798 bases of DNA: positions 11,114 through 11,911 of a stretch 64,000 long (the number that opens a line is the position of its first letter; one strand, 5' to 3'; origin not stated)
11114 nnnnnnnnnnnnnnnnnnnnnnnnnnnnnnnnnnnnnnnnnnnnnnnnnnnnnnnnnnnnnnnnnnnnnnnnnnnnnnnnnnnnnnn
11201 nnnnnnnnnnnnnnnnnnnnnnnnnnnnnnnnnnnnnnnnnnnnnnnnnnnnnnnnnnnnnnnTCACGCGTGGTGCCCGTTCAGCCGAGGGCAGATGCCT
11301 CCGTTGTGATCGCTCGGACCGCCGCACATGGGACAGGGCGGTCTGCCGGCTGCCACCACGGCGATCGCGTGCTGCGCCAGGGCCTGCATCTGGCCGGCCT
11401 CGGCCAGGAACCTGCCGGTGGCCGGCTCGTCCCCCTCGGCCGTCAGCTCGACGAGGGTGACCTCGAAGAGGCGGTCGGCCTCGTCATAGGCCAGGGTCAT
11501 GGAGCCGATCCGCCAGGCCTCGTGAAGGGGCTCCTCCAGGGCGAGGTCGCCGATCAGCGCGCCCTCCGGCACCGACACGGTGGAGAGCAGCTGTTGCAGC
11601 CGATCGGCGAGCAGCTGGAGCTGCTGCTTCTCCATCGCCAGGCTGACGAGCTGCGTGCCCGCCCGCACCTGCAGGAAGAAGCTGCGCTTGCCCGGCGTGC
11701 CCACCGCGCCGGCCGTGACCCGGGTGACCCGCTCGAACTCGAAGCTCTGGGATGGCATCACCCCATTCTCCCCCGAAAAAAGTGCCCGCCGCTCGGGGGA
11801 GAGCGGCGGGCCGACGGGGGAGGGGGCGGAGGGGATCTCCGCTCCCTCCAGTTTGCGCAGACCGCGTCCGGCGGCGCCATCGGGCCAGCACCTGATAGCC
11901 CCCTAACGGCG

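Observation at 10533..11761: SCO1664-family kinase-like protein plus DUF3090 zinc-ribbon protein: a conserved pair of unknown function, here without its usual third partner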

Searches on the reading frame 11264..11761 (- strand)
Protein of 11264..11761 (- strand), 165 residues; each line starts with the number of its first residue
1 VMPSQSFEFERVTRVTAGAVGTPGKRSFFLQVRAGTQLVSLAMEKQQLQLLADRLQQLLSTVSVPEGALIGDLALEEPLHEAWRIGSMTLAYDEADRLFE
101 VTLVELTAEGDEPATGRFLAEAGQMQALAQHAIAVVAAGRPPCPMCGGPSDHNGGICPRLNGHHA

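Call 3: search_protein_families(library=ncbifam, proteins=[window:11264-11761:-], max_evalue=0.01)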
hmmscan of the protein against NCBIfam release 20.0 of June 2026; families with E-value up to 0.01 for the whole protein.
window:11264-11761:- (165 aa): 1 family
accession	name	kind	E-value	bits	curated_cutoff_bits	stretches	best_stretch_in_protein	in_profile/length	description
TIGR03847.1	TIGR03847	subfamily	6.2e-43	146.6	117.25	1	6-161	2-177/177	conserved hypothetical protein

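Call 4: search_protein_families(library=pfam, proteins=[window:11264-11761:-], max_evalue=0.01)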
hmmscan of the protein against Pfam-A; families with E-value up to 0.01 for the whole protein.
window:11264-11761:- (165 aa): 1 family
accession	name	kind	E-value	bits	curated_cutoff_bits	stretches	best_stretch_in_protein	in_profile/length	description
PF11290.13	DUF3090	-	5.3e-40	137.5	27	1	7-157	1-170/170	Protein of unknown function (DUF3090)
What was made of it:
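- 11264..11758 (-): DUF3090/TIGR03847 gene, 164 aa. An acidic PUR/Whirly-like double beta-beta-beta-beta-alpha domain (residues about 6-136) followed by a C-terminal Cys3-His zinc knuckle. TIGR03847 146.6 bits against 117.25; Pfam DUF3090 137.5 bits (calls 3, 4).
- On TIGR03847 / DUF3090: 146.6 bits and 137.5 bits (calls 3, 4).
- Checked: Pfam DUF3090 scores 137.5 against 27 (calls 3, 4).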

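Call 14: find_homologous_proteins(query=window:11264-11761:-, max_evalue=0.00001)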
Query window:11264-11761:- (165 aa): 229 proteins with E <= 0.00001 among 812 candidates; the best 120 are listed.
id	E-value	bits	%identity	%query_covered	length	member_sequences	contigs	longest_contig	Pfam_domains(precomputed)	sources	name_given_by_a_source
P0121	1.2e-102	359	100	99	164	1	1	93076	PF11290.14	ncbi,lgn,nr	ncbi:MAG TPA: DUF3090 family protein [Candidatus Limnocylindrales bacterium]|nr:DUF3090 family prote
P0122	4.8e-76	272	76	99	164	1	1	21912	PF11290.14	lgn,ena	-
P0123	3.2e-75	270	75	99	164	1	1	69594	PF11290.14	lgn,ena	-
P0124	1.1e-73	265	75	98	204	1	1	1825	PF11290.14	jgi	jgi:uncharacterized repeat protein (TIGR03847 family)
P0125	1.4e-72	261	71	99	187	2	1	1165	PF11290.14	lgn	-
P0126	2.1e-70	254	71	99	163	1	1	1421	PF11290.14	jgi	jgi:uncharacterized repeat protein (TIGR03847 family)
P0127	7.4e-70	252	68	99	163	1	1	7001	PF11290.14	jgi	jgi:uncharacterized repeat protein (TIGR03847 family)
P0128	1.7e-69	251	69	99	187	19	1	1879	PF11290.14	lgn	-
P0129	1.2e-68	248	67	99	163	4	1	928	PF11290.14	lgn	-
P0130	1.3e-66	242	66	99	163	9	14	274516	PF11290.14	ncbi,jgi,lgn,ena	ncbi:MAG TPA: DUF3090 family protein [Candidatus Dormibacteraeota bacterium]|jgi:uncharacterized rep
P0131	2.1e-66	241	66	99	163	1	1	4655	PF11290.14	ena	-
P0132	3.9e-66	240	65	98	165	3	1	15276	PF11290.14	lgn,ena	-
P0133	5.0e-66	240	66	99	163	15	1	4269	PF11290.14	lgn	-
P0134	9.3e-66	239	64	99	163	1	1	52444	PF11290.14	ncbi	ncbi:MAG TPA: DUF3090 family protein [Candidatus Dormibacteraeota bacterium]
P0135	1.2e-65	239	63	99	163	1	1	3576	PF11290.14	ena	-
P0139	6.6e-65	236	67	98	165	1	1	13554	PF11290.14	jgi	jgi:uncharacterized repeat protein (TIGR03847 family)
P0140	7.2e-65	236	62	99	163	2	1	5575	PF11290.14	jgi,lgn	jgi:uncharacterized repeat protein (TIGR03847 family)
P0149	1.4e-63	232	63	98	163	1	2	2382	PF11290.14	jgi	jgi:uncharacterized repeat protein (TIGR03847 family)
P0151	4.8e-63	230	63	99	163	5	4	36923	PF11290.14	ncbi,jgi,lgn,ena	jgi:uncharacterized repeat protein (TIGR03847 family)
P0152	5.3e-63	230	63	99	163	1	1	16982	PF11290.14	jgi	jgi:uncharacterized repeat protein (TIGR03847 family)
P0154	1.2e-62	229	64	98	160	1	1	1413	PF11290.14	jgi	jgi:uncharacterized repeat protein (TIGR03847 family)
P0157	3.6e-62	227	61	98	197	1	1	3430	PF11290.14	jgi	jgi:uncharacterized repeat protein (TIGR03847 family)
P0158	4.8e-62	227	61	99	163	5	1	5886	PF11290.14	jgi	jgi:uncharacterized repeat protein (TIGR03847 family)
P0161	1.8e-61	225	62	99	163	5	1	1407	PF11290.14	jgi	jgi:uncharacterized repeat protein (TIGR03847 family)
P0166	1.4e-60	222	60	99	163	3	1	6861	PF11290.14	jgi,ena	jgi:uncharacterized repeat protein (TIGR03847 family)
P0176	2.6e-53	198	58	99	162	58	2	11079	PF11290.14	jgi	jgi:uncharacterized repeat protein (TIGR03847 family)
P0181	1.3e-37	147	46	98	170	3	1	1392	PF11290.14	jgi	jgi:uncharacterized repeat protein (TIGR03847 family)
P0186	4.6e-31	126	44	97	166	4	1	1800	PF11290.14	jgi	jgi:uncharacterized repeat protein (TIGR03847 family)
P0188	1.3e-28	118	41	96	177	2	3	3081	PF11290.14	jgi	jgi:uncharacterized repeat protein (TIGR03847 family)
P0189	1.3e-28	118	40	95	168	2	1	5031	PF11290.14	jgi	jgi:uncharacterized repeat protein (TIGR03847 family)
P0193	5.7e-28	116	45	95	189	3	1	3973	PF11290.14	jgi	jgi:uncharacterized repeat protein (TIGR03847 family)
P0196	4.1e-27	113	41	99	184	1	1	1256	PF11290.14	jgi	jgi:uncharacterized repeat protein (TIGR03847 family)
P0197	4.9e-27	113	41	99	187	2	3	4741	PF11290.14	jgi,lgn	jgi:uncharacterized repeat protein (TIGR03847 family)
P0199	6.1e-27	113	42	99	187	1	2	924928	PF11290.14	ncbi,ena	-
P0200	8.1e-27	112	42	99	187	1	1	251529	PF11290.14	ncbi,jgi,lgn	jgi:uncharacterized repeat protein (TIGR03847 family)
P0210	2.8e-26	111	41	98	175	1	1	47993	PF11290.14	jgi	jgi:uncharacterized repeat protein (TIGR03847 family)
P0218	4.6e-26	110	41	99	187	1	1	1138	PF11290.14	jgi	jgi:uncharacterized repeat protein (TIGR03847 family)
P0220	4.7e-26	110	42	99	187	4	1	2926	PF11290.14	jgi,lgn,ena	jgi:uncharacterized repeat protein (TIGR03847 family)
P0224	6.0e-26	110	39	98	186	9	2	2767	PF11290.14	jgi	jgi:uncharacterized repeat protein (TIGR03847 family)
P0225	6.6e-26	109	41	99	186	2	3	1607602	PF11290.14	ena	-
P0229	9.1e-26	109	41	99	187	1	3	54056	PF11290.14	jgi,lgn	jgi:uncharacterized repeat protein (TIGR03847 family)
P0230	9.2e-26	109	41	99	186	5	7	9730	PF11290.14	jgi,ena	jgi:uncharacterized repeat protein (TIGR03847 family)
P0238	1.7e-25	108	41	99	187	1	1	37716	PF11290.14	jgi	jgi:uncharacterized repeat protein (TIGR03847 family)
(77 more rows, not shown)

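Call 24: predict_structure(alignment_id=A1)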
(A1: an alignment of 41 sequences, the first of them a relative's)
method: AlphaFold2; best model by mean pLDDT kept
length: 164 residues; sequences in the alignment: 41
mean_pLDDT: 85.7   pTM: 0.77
mean pLDDT of the five models: 85.7, 85.1, 84.5, 84.3, 84.0
residues with pLDDT >= 90: 106; 70-90: 24; 50-70: 31; < 50: 3
segments of 3 or more residues with pLDDT < 50: 162-164
pLDDT, mean of each block of 10 residues (from residue 1): 91 94 89 96 96 93 67 90 97 93 94 97 93 80 58 57 49
secondary structure, 60 per line:
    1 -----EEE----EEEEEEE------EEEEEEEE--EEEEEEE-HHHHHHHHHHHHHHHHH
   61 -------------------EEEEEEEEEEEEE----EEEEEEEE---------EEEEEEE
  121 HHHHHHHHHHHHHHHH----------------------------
elements in order: E6-8 E13-19 E26-33 E36-42 H44-60 E80-92 E97-104 E114-120 H121-136
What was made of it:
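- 11264..11758 (-): AF2 model pLDDT 85.7 (call 24).
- On PUR / Whirly-like nucleic-acid-binding proteins: AF2 secondary structure (call 24).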

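Call 44: search_solved_structures(query=A1, max_evalue=10, show_alignments=2)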
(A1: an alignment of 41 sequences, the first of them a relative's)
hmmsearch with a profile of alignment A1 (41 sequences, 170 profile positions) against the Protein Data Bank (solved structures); distinct sequences matched with E-value up to 10: 2.
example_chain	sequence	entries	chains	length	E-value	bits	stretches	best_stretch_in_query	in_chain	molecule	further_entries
8v3w_C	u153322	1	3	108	1.2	12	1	39-97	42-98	Spike (CD1369)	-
6sga_FE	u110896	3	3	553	2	11.3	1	91-139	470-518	mt-SAF13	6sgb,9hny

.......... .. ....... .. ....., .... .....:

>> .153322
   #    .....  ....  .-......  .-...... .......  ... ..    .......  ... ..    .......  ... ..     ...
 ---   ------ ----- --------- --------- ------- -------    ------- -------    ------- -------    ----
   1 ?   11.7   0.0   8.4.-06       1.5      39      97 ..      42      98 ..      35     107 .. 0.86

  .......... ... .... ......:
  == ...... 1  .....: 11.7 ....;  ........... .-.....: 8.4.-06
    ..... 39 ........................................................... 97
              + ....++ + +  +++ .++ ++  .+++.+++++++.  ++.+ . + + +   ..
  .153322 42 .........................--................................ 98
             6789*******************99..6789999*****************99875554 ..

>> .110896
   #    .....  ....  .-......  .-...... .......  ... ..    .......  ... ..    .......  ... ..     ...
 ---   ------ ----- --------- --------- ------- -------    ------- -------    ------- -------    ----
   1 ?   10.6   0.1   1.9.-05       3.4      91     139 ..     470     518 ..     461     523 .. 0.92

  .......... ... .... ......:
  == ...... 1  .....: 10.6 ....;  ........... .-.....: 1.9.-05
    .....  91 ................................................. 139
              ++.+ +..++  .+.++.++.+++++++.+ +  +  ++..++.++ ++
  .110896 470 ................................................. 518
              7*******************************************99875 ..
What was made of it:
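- On PUR / Whirly-like nucleic-acid-binding proteins: Nothing in a profile search of PDB sequences (call 44).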

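Call 72: search_protein_families(library=pfam, alignment_id=A1, max_evalue=10)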
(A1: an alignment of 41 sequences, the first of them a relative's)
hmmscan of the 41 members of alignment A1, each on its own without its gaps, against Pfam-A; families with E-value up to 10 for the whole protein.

A. member 1, P0121 (164 aa): 2 families
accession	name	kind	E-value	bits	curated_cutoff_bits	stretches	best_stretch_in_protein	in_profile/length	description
PF11290.13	DUF3090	-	5.2e-40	137.5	27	1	6-156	1-170/170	Protein of unknown function (DUF3090)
PF09867.14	TagF_N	-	0.11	12.9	27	1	78-137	63-121/135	TagF N-terminal domain, Type VI secretion system-associated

B. families by the number of members that match (of 41 scanned): 21 families
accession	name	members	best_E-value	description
PF11290.13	DUF3090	41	1.9e-65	Protein of unknown function (DUF3090)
PF24460.1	DUF7575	19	0.2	Domain of unknown function (DUF7575)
PF18912.6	DZR_2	15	0.081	Double zinc ribbon domain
PF04423.19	Rad50_zn_hook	11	0.0049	Rad50 zinc hook motif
PF17216.9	Rrp44_CSD1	5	0.18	Rrp44-like cold shock domain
PF15006.11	DUF4517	3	0.038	Domain of unknown function (DUF4517)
PF10393.14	Matrilin_ccoil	3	0.11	Trimeric coiled-coil oligomerisation domain of matrilin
PF13248.11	Zn_ribbon_3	3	0.17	zinc-ribbon domain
PF19459.4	DUF5996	1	0.044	Family of unknown function (DUF5996)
PF17663.6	DUF5525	1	0.05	Family of unknown function (DUF5525)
PF20278.3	CTD2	1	0.087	C-terminal domain 2 of the ABC-three component (ABC-3C) systems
PF13240.11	Zn_Ribbon_1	1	0.087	zinc-ribbon domain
PF09867.14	TagF_N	1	0.11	TagF N-terminal domain, Type VI secretion system-associated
PF13356.12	Arm-DNA-bind_3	1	0.11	Arm DNA-binding domain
PF00126.33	HTH_1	1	0.11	Bacterial regulatory helix-turn-helix protein, lysR family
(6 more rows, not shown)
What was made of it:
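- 11273..11347 (-): Codons for the zinc-knuckle tail (residues 138-162: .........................). C142, C145 and C156 are invariant. His151 is the clade-specific fourth ligand. Weak zinc-ribbon and zinc-hook Pfam hits (call 72).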

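Call 73: search_protein_families(library=padloc, proteins=[window:11264-11758:-], max_evalue=0.01)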
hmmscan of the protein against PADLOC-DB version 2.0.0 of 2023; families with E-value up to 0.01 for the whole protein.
window:11264-11758:- (164 aa): 0 families

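Call 75: find_encoding_contigs(protein=P0225, flank=8000, max_places=2)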
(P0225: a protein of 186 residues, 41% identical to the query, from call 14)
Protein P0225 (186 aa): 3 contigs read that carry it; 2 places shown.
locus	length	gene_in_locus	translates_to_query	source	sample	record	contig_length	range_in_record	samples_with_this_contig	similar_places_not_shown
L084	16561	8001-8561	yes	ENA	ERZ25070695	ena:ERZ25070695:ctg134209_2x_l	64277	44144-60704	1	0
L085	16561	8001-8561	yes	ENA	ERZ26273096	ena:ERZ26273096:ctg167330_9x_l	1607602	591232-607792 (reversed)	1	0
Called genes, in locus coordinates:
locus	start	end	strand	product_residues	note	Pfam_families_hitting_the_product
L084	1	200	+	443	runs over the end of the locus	PF04389:Peptidase_M28, PF01546:Peptidase_M20, PF07687:M20_dimer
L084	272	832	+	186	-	PF00857:Isochorismatase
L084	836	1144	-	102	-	PF05437:AzlD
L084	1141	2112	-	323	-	PF03591:AzlC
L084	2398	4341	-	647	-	PF14490:HHH_RecD2, PF13086:AAA_11 (faint), PF13604:AAA_30, PF01443:Viral_helicase1 (faint), PF13245:AAA_19, PF18335:SH3_13 (weak), PF13538:UvrD_C_2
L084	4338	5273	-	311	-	PF00248:Aldo_ket_red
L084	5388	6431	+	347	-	PF00296:Bac_luciferase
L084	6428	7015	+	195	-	PF02673:BacA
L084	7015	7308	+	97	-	PF02673:BacA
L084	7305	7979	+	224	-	PF00300:His_Phos_1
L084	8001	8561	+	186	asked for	PF11290:DUF3090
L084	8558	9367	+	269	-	-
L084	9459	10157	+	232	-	PF00413:Peptidase_M10 (faint)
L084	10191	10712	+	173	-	PF01406:tRNA-synt_1e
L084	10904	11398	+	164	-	PF01406:tRNA-synt_1e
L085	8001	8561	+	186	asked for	PF11290:DUF3090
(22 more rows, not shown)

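Call 76: find_encoding_contigs(protein=P0199, flank=8000, max_places=2)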
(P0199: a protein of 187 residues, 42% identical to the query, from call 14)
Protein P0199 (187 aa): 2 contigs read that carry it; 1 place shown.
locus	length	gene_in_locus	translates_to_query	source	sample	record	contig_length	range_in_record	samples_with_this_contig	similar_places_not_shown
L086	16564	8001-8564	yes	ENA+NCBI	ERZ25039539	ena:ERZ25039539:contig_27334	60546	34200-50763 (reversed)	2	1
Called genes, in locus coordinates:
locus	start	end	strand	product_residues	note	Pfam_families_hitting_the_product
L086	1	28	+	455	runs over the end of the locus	PF04389:Peptidase_M28, PF01546:Peptidase_M20, PF07687:M20_dimer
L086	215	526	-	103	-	PF05437:AzlD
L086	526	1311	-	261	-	PF03591:AzlC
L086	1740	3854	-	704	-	PF14520:HHH_5 (faint), PF14490:HHH_RecD2, PF13086:AAA_11 (faint), PF13604:AAA_30, PF01443:Viral_helicase1 (faint), PF13245:AAA_19, PF13538:UvrD_C_2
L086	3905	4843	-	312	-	PF00248:Aldo_ket_red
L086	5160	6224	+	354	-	PF00296:Bac_luciferase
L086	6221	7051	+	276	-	PF02673:BacA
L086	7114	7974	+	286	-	PF00300:His_Phos_1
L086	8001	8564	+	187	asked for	PF11290:DUF3090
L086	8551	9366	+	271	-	-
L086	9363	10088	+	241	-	-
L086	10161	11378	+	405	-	PF01406:tRNA-synt_1e, PF09334:tRNA-synt_1g (faint)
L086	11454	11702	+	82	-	-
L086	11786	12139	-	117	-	PF18029:Glyoxalase_6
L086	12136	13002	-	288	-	PF09754:PAC2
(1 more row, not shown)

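Call 83: search_protein_representatives(alignment_id=A1)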
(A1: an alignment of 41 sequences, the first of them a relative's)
Query: 41 sequences, 170 profile positions. Proteins with E-value up to 0.001 (for the whole library): 2824; up to 1e-10: 2009; up to 1e-30: 431. The best 150 are listed.
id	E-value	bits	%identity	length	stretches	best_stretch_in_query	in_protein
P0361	7.6e-63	227.5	-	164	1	2-166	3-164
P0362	1.2e-57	210.6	-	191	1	1-168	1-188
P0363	3.1e-57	209.2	-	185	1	2-166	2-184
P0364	5.0e-56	205.3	-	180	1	3-167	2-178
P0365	5.1e-56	205.3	-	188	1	2-168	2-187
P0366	6.3e-56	205.0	-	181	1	1-168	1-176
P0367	7.7e-56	204.7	-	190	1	6-166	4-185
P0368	8.4e-56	204.6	-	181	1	5-166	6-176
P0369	1.3e-55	204.0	-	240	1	1-168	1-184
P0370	4.8e-55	202.2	-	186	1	5-167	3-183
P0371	6.9e-55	201.6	-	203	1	3-167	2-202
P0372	9.7e-55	201.1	-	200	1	1-167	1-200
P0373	2.2e-54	200.0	-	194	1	1-166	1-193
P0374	1.0e-53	197.8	-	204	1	1-166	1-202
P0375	4.7e-53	195.7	-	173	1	2-166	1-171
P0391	3.3e-50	186.4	-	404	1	1-167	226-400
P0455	4.7e-45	169.6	-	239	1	1-161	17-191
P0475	1.5e-43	164.8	-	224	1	1-167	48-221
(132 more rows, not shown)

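Call 85: search_protein_families(library=ncbifam, proteins=[P0391, P0369, P0455, P0475], max_evalue=0.001)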
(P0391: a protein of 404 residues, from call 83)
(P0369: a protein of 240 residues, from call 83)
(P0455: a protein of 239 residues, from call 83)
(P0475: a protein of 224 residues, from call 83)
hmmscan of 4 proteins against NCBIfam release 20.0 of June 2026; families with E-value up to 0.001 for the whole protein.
P0391 (404 aa): 14 families
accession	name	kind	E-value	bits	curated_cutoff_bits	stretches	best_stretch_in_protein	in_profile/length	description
TIGR03848.1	MSMEG_4193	subfamily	2.9e-58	196.7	203.85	1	3-201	1-203/204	MSMEG_4193 family putative phosphomutase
TIGR03847.1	TIGR03847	subfamily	2.9e-52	177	117.25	1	230-396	2-177/177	conserved hypothetical protein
NF005567.0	PRK07238.1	equivalog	3.1e-39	135.4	326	1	2-193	178-368/378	bifunctional RNase H/acid phosphatase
TIGR03162.1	ribazole_cobC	equivalog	7.5e-37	126.5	162.9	1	4-183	1-176/176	alpha-ribazole phosphatase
NF045917.1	PhserinePhPspA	equivalog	1.9e-31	109.4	350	1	1-206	1-205/211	phosphoserine phosphatase PspA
NF002901.0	PRK03482.1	equivalog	1.3e-24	87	261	1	1-205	1-206/215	2,3-diphosphoglycerate-dependent phosphoglycerate mutase GpmB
NF038349.1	dPGM_arch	equivalog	2.1e-24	86.5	225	1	4-188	1-174/194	2,3-diphosphoglycerate-dependent phosphoglycerate mutase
NF009994.0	PRK13463.1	equivalog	2.7e-23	82.8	277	1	2-188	3-189/203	phosphoserine phosphatase 1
NF011580.0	PRK15004.1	equivalog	6.7e-20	72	250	1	4-198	3-196/203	adenosylcobalamin/alpha-ribazole phosphatase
NF009993.0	PRK13462.1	equivalog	4.3e-19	68.9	226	1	4-192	8-187/203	acid phosphatase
NF002217.0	PRK01112.1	equivalog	3.5e-05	23.3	320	1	1-65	1-64/228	2,3-bisphosphoglycerate-dependent phosphoglycerate mutase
NF002339.0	PRK01295.1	equivalog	0.00011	21.7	316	1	3-175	4-182/206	2,3-bisphosphoglycerate-dependent phosphoglycerate mutase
NF052369.1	PmrG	equivalog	0.00068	19.2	170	0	4-68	23-87/168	lipopolysaccharide core heptose(II)-phosphate phosphatase PmrG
TIGR00249.1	sixA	equivalog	0.00082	19.2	74.5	0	6-72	5-68/154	phosphohistidine phosphatase SixA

P0369 (240 aa): 1 family
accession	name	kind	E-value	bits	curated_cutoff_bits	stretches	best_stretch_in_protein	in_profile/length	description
TIGR03847.1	TIGR03847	subfamily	1.4e-72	243.1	117.25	1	5-179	2-177/177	conserved hypothetical protein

P0455 (239 aa): 1 family
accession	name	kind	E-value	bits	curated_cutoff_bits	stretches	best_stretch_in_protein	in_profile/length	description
TIGR03847.1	TIGR03847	subfamily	3.3e-67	225.6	117.25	1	21-192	2-176/177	conserved hypothetical protein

P0475 (224 aa): 1 family
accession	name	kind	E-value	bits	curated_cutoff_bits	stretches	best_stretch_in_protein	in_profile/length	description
TIGR03847.1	TIGR03847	subfamily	2.3e-43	148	117.25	1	54-217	4-177/177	conserved hypothetical protein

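Call 86: list_cluster_members(proteins=[P0391])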
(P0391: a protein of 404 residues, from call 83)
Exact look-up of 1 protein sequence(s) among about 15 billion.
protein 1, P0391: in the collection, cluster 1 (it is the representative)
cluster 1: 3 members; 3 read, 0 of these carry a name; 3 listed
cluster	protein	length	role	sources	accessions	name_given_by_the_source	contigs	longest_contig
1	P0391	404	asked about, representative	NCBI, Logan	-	-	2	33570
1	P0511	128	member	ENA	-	-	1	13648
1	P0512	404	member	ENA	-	-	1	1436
